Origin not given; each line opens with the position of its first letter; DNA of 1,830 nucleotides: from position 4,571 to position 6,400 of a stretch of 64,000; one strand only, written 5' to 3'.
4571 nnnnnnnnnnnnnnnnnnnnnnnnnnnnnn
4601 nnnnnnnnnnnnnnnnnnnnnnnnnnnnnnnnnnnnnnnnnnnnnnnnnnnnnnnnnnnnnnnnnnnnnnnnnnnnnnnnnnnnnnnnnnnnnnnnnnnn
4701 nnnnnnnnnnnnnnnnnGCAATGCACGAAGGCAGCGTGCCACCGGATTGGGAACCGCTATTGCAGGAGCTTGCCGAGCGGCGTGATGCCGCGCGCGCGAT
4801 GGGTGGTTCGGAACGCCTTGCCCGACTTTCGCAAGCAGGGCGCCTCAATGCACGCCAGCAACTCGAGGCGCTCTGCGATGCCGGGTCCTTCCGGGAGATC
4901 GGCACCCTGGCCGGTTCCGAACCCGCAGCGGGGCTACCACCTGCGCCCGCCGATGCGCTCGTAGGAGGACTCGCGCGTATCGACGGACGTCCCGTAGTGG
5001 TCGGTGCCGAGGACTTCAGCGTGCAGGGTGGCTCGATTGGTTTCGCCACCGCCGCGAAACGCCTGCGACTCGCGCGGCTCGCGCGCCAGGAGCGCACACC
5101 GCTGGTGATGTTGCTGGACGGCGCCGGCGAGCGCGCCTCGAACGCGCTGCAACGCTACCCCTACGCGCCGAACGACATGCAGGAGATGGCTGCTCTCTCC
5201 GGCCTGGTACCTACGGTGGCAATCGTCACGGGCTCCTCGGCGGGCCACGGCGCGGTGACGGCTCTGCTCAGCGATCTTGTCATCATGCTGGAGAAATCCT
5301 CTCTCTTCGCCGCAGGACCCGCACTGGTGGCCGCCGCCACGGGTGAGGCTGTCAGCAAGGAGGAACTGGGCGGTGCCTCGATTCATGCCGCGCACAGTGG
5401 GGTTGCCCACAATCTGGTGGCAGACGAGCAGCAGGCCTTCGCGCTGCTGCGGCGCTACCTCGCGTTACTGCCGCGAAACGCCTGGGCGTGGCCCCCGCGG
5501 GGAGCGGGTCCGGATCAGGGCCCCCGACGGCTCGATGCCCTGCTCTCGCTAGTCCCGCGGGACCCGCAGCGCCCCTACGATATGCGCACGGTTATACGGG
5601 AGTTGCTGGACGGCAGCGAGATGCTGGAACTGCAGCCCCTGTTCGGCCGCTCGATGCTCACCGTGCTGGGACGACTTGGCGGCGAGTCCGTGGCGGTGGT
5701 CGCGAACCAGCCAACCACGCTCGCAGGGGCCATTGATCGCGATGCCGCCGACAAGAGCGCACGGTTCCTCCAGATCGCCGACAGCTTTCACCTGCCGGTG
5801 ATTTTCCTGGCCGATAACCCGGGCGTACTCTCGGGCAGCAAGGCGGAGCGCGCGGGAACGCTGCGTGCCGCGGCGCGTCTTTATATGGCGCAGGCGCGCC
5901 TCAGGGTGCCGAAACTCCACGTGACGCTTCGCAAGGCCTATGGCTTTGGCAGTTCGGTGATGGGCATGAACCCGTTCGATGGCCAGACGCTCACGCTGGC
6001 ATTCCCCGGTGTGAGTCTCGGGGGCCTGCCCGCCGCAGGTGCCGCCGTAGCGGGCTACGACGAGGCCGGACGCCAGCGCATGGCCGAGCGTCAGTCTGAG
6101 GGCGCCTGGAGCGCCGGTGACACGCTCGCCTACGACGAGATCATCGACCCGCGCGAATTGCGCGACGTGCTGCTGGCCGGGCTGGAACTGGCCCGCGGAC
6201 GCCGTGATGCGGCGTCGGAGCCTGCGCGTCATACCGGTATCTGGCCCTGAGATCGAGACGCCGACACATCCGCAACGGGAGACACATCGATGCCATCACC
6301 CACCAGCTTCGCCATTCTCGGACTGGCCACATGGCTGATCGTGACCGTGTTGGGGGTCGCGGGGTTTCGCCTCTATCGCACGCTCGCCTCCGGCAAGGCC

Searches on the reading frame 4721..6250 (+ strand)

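Call 75: search_protein_families(library=pfam, proteins=[window:4721-6250:+], max_evalue=0.00001)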
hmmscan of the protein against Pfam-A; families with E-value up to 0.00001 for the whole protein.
window:4721-6250:+ (509 aa): 2 families
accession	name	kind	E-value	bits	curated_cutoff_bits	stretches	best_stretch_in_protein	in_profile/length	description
PF01039.27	Carboxyl_trans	-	2e-91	307.5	22.3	1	38-462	4-433/493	Carboxyl transferase domain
PF03255.19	ACCA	-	7.7e-17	61.9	23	2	278-401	59-191/310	Acetyl co-enzyme A carboxylase carboxyltransferase-like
